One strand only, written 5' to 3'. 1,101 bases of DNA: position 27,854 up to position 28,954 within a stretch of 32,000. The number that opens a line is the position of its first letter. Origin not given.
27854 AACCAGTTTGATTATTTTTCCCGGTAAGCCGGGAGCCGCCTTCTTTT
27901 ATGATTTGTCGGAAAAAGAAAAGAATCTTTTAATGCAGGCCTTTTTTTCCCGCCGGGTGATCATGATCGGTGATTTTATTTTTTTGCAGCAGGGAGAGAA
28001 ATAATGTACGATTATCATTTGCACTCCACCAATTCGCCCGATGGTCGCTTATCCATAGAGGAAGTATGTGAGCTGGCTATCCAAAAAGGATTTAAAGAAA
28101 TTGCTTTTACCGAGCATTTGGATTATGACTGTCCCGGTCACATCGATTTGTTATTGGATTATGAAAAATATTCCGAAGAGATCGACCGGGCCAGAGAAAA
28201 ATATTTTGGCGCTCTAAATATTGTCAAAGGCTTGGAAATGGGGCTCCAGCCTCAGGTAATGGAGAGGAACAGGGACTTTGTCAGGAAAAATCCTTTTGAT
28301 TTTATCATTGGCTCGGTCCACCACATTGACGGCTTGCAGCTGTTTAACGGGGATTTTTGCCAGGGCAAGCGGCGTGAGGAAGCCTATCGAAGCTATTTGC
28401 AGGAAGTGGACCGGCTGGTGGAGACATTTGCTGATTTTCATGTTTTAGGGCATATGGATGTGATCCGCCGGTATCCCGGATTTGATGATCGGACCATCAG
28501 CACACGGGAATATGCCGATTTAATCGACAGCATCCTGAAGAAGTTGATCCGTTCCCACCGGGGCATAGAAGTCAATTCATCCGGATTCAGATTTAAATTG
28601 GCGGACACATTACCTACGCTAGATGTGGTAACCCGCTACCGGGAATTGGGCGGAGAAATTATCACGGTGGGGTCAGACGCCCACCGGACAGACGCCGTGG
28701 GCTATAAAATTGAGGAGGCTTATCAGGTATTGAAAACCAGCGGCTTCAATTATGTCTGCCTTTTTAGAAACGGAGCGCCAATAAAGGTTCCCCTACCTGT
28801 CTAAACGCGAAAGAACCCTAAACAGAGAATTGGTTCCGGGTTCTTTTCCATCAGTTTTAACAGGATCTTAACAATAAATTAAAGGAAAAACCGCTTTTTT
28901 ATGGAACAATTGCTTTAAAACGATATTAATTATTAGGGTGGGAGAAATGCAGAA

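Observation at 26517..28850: Terminator-bracketed three-gene cassette of SIR2-like protein, 126-aa unknown and PHP phosphoesterase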

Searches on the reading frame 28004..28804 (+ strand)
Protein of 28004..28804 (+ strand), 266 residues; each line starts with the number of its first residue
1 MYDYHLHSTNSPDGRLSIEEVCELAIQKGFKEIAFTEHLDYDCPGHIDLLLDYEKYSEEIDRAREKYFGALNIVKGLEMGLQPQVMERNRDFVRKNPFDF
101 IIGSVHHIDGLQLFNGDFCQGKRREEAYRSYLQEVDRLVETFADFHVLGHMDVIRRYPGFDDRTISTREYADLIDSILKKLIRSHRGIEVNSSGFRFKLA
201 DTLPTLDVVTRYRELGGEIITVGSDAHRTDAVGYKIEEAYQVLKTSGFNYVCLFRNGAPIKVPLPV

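Call 3: search_protein_families(library=pfam, proteins=[window:28004-28804:+], max_evalue=1)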
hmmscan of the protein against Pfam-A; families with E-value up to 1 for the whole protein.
window:28004-28804:+ (266 aa): 3 families
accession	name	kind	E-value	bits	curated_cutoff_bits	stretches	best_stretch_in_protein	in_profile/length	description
PF02811.25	PHP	-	4e-27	96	26.4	1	3-193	1-164/164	PHP domain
PF13263.12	PHP_C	-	0.071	13.1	21.3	1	221-233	19-31/56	PHP-associated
PF24257.1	DUF7458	-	0.1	13.4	27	1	162-191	14-43/53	Family of unknown function (DUF7458)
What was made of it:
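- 28004..28804 (+): HisJ-family PHP phosphoesterase gene (266 aa). Its start overlaps the small gene's stop as TAATG. Pfam PHP at 4e-27 (call 3).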

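Call 4: search_protein_families(library=padloc, proteins=[window:28004-28804:+], max_evalue=1)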
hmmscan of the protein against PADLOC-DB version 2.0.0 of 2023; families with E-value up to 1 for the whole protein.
window:28004-28804:+ (266 aa): 0 families

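Call 5: search_protein_families(library=ncbifam, proteins=[window:28004-28804:+], max_evalue=1)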
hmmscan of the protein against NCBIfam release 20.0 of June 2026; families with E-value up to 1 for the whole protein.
window:28004-28804:+ (266 aa): 16 families
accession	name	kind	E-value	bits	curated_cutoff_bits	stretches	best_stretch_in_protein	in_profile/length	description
NF004086.0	PRK05588.1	equivalog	9.8e-55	186.3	321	1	1-257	1-249/255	histidinol phosphate phosphatase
TIGR01856.1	hisJ_fam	subfamily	6.9e-52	176.6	90.2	1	3-239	2-250/252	histidinol-phosphatase HisJ family protein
NF005596.0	PRK07328.1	subfamily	9.2e-37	126.9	202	1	1-263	3-267/269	histidinol-phosphatase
NF005597.0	PRK07329.1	equivalog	7.9e-32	110.8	303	1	1-261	3-255/257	hypothetical protein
NF005996.1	PRK08123.1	equivalog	6.6e-20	71.5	133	1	3-237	2-259/262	histidinol-phosphatase HisJ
NF005235.0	PRK06740.1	equivalog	1.5e-12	47.6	442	1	58-255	126-322/335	histidinol phosphate phosphatase domain-containing protein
NF006375.0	PRK08609.1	equivalog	4.1e-10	38.8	426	1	3-107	338-439/571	DNA polymerase/3'-5' exonuclease PolX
NF006251.0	PRK08392.1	equivalog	6.1e-07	29.1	212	1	1-247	1-204/216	hypothetical protein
NF041577.1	nside_bi_sphtase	equivalog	1.3e-06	27.8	400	2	2-40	4-41/276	3',5'-nucleoside bisphosphate phosphatase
NF006702.0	PRK09248.1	domain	1.5e-06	27.9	264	2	174-249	142-216/246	PHP domain-containing protein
NF004981.0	PRK06361.1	equivalog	0.0017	17.7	117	1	1-79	1-71/217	histidinol phosphate phosphatase domain-containing protein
NF047791.1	RNaseRnm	equivalog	0.0032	16.8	375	1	1-38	2-38/275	RNase RNM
NF005928.0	PRK07945.1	equivalog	0.011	15.1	250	1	3-106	101-201/337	PHP domain-containing protein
NF041661.1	Cycl_ph_dihydrol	equivalog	0.014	14.8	500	1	3-38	1-35/259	phosphoribosyl 1,2-cyclic phosphate 1,2-diphosphodiesterase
NF045502.1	variant_rSAM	domain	0.042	12.8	125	0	43-84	264-303/357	radical SAM protein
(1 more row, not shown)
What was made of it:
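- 28004..28804 (+): TIGR01856 hisJ_fam scores 176.6 bits against a cut-off of 90.2 (call 5).
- On HisJ-family PHP histidinol phosphatase: TIGR01856 scores 176.6 bits against a cut-off of 90.2 (call 5). The equivalog PRK05588 scores below its cut-off (call 5).
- Closest known: HisJ-type histidinol-phosphate phosphatase. Same: TIGR01856 scores above its cut-off (call 5).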

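Call 28: find_homologous_proteins(query=window:28004-28801:+, max_evalue=1e-30)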
Query window:28004-28801:+ (266 aa): 1605 proteins with E <= 1e-30 among 2352 candidates; the best 120 are listed.
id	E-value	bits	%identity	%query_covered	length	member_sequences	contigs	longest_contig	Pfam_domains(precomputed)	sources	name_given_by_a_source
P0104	1.0e-177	607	100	100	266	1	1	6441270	PF02811.27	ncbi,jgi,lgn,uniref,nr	ncbi:histidinol-phosphatase HisJ family protein [Candidatus Formimonas warabiya]|uniref:Histidinol-p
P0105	7.7e-122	424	70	100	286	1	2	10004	PF02811.27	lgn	-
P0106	4.0e-118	412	66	100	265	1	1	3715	PF02811.27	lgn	-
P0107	5.1e-115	402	65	100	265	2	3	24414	PF02811.27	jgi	jgi:histidinol-phosphatase (PHP family)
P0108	4.6e-114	399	65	100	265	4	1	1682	PF02811.27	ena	-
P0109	3.6e-111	389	65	100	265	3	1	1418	PF02811.27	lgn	-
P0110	4.0e-105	369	60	100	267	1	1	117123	PF02811.27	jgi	-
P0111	5.4e-105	369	60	100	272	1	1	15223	PF02811.27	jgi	jgi:histidinol-phosphatase (PHP family)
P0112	3.2e-104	366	61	100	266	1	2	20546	PF02811.27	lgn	-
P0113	8.9e-104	365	59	100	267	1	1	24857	PF02811.27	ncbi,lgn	ncbi:MAG: histidinol-phosphatase HisJ family protein [Dehalobacterium sp.]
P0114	2.3e-103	363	58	100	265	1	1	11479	PF02811.27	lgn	-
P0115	4.5e-101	356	56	100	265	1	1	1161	PF02811.27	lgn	-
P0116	3.3e-88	314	54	100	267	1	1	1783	PF02811.27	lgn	-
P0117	4.8e-74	267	48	99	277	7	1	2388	PF02811.27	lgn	-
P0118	2.8e-73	265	45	97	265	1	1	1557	PF02811.27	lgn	-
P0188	1.7e-59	220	40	98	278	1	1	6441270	PF02811.27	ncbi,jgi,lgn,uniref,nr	ncbi:histidinol-phosphatase HisJ family protein [Candidatus Formimonas warabiya]|uniref:Histidinol-p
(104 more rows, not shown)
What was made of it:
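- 28004..28804 (+): NCBI names it 'histidinol-phosphatase HisJ family protein' (call 28).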

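Call 30: find_encoding_contigs(protein=P0188, flank=8000, max_places=2)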
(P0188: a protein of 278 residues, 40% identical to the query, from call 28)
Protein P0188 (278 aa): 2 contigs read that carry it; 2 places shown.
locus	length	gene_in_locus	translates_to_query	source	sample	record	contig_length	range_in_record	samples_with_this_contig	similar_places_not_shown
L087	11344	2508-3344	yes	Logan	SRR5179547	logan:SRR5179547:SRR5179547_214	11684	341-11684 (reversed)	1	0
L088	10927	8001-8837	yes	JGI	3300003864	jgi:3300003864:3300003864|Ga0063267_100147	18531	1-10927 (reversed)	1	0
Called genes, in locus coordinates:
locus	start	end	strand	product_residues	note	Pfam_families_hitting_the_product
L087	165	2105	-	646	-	PF02743:dCache_1, PF22673:MCP-like_PDC_1, PF00672:HAMP, PF00015:MCPsignal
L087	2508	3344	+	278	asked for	PF02811:PHP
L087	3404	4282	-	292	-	PF03313:SDH_alpha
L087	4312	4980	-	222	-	PF03315:SDH_beta, PF19304:PGDH_inter (weak), PF01842:ACT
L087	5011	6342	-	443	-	PF01595:CNNM, PF00571:CBS, PF03471:CorC_HlyC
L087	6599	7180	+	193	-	-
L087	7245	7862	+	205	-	PF13739:PdaC, PF11738:DUF3298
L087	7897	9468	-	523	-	PF02878:PGM_PMM_I, PF02879:PGM_PMM_II, PF02880:PGM_PMM_III, PF00408:PGM_PMM_IV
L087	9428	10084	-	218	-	PF13346:ABC2_membrane_5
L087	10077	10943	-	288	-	PF13175:AAA_15 (weak), PF00005:ABC_tran, PF13304:AAA_21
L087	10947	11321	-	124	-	PF00392:GntR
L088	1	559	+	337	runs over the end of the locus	PF18152:DAHP_snth_FXD, PF00793:DAHP_synth_1, PF03102:NeuB (weak)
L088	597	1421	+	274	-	PF00800:PDT, PF01842:ACT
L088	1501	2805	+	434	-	PF12836:HHH_3 (weak)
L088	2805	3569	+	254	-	PF13566:DUF4130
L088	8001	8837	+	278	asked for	PF02811:PHP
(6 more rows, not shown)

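Call 33: search_protein_families(library=ncbifam, proteins=[P0188, P0110, P0107], max_evalue=1e-10)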
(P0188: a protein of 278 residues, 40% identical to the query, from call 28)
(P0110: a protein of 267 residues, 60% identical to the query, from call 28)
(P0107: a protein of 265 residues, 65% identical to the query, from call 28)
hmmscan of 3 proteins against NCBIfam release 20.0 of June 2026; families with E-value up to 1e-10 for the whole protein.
P0188 (278 aa): 6 families
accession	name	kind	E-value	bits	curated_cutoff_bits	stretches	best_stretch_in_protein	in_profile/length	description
TIGR01856.1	hisJ_fam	subfamily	6.7e-58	196.3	90.2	1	5-241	2-249/252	histidinol-phosphatase HisJ family protein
NF004086.0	PRK05588.1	equivalog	7.4e-56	190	321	1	5-261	3-250/255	histidinol phosphate phosphatase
NF005596.0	PRK07328.1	subfamily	4e-41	141.2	202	1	3-267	3-268/269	histidinol-phosphatase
NF005597.0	PRK07329.1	equivalog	1.1e-38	133.2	303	1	1-261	1-252/257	hypothetical protein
NF005996.1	PRK08123.1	equivalog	3.8e-25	88.7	133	1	5-240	2-259/262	histidinol-phosphatase HisJ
NF005235.0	PRK06740.1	equivalog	1.1e-19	71.1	442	1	57-268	122-332/335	histidinol phosphate phosphatase domain-containing protein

P0110 (267 aa): 7 families
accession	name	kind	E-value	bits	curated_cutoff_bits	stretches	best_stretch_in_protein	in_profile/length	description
NF004086.0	PRK05588.1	equivalog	4.3e-55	187.5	321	1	1-259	1-251/255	histidinol phosphate phosphatase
TIGR01856.1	hisJ_fam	subfamily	5.2e-49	167.2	90.2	1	3-238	2-249/252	histidinol-phosphatase HisJ family protein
NF005596.0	PRK07328.1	subfamily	1e-34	120.2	202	1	1-263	3-267/269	histidinol-phosphatase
NF005597.0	PRK07329.1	equivalog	1.3e-33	116.7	303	1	1-261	3-255/257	hypothetical protein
NF005235.0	PRK06740.1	equivalog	1.2e-17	64.4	442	1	60-256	128-323/335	histidinol phosphate phosphatase domain-containing protein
NF005996.1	PRK08123.1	equivalog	2e-16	60.1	133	1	3-236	2-258/262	histidinol-phosphatase HisJ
NF006375.0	PRK08609.1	equivalog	5.7e-12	45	426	1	3-111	338-441/571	DNA polymerase/3'-5' exonuclease PolX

P0107 (265 aa): 6 families
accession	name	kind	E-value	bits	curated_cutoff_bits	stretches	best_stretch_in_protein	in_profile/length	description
NF004086.0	PRK05588.1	equivalog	6.9e-53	180.3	321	1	1-256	1-248/255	histidinol phosphate phosphatase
TIGR01856.1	hisJ_fam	subfamily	7.3e-48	163.5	90.2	1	3-238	2-249/252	histidinol-phosphatase HisJ family protein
NF005597.0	PRK07329.1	equivalog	1.4e-33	116.6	303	1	1-261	3-255/257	hypothetical protein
NF005596.0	PRK07328.1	subfamily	1.6e-32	113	202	1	2-263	4-267/269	histidinol-phosphatase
NF005996.1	PRK08123.1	equivalog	4.3e-16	59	133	1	3-234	2-256/262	histidinol-phosphatase HisJ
NF005235.0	PRK06740.1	equivalog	1.5e-12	47.6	442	1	56-261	124-328/335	histidinol phosphate phosphatase domain-containing protein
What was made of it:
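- On HisJ-family PHP histidinol phosphatase: A second paralog, P0188, scores slightly higher on hisJ_fam (196 against 177 bits, call 33).
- Closest known: HisJ-type histidinol-phosphate phosphatase. Different: A second, slightly more canonical paralog, P0188, exists in the genome (calls 28, 33).
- A second HisJ paralog, P0188, is in the same genome (calls 28, 30, 33).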

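Call 60: search_solved_structures(query=window:28004-28801:+, max_evalue=0.00001, show_alignments=3)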
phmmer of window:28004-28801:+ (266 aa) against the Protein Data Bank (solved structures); distinct sequences matched with E-value up to 0.00001: 2.
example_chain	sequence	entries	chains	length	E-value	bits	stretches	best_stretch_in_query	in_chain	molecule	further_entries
4gc3_A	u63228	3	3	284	3.4e-38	135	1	2-255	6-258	L-HISTIDINOL PHOSPHATE PHOSPHATASE | Histidinol-phosphatase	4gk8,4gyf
2yxo_A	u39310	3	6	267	3.3e-24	89.1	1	2-264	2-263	Histidinol phosphatase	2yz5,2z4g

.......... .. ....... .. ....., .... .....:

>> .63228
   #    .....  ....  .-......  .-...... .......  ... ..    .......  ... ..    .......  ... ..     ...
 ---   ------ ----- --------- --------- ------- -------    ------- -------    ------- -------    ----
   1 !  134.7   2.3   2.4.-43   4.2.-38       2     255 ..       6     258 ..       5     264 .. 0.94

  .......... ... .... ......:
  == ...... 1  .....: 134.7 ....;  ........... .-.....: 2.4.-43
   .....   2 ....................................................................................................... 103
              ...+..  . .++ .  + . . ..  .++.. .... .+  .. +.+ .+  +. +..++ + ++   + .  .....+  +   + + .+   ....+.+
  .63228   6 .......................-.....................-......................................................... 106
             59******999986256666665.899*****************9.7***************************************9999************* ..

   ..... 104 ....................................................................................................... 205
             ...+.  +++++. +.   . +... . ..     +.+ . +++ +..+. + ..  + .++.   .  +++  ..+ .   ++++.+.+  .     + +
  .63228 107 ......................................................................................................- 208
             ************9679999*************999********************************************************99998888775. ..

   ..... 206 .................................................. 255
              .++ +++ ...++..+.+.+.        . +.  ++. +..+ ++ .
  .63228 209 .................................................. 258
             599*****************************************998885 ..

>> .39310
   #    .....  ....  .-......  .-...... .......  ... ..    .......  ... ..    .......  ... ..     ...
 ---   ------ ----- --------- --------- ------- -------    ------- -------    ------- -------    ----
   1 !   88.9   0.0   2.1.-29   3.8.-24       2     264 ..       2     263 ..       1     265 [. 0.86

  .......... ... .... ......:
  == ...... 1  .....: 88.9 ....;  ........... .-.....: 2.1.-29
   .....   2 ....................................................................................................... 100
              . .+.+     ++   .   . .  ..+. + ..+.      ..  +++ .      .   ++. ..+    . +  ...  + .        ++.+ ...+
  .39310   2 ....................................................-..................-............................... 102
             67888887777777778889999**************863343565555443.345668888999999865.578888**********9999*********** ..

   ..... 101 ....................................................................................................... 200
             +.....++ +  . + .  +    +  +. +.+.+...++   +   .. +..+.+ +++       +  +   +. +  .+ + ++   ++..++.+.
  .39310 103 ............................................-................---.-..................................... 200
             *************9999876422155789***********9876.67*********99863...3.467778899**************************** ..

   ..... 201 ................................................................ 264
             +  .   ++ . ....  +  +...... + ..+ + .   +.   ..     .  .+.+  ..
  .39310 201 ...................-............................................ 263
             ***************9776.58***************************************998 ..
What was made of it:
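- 28004..28804 (+): It matches L. lactis histidinol phosphatase 4GC3 at 3.4e-38 over its full length (call 60).
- Closest known: HisJ-type histidinol-phosphate phosphatase. Same: The His/Asp/Glu metal-ligand positions are conserved in the alignment (call 60).
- HisJ family membership: calls 5, 28, 60. The PHP protein is an ordinary HisJ-family protein (calls 5, 60).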

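Call 61: search_solved_structures(query=P0188, max_evalue=0.00001, show_alignments=1)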
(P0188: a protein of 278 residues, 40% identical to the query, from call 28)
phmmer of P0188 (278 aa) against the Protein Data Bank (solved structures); distinct sequences matched with E-value up to 0.00001: 2.
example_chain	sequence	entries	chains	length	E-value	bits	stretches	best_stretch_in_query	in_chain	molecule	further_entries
4gc3_A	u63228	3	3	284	5.6e-40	140.8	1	5-258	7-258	L-HISTIDINOL PHOSPHATE PHOSPHATASE | Histidinol-phosphatase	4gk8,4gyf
2yxo_A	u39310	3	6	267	1.6e-25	93.4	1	5-263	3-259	Histidinol phosphatase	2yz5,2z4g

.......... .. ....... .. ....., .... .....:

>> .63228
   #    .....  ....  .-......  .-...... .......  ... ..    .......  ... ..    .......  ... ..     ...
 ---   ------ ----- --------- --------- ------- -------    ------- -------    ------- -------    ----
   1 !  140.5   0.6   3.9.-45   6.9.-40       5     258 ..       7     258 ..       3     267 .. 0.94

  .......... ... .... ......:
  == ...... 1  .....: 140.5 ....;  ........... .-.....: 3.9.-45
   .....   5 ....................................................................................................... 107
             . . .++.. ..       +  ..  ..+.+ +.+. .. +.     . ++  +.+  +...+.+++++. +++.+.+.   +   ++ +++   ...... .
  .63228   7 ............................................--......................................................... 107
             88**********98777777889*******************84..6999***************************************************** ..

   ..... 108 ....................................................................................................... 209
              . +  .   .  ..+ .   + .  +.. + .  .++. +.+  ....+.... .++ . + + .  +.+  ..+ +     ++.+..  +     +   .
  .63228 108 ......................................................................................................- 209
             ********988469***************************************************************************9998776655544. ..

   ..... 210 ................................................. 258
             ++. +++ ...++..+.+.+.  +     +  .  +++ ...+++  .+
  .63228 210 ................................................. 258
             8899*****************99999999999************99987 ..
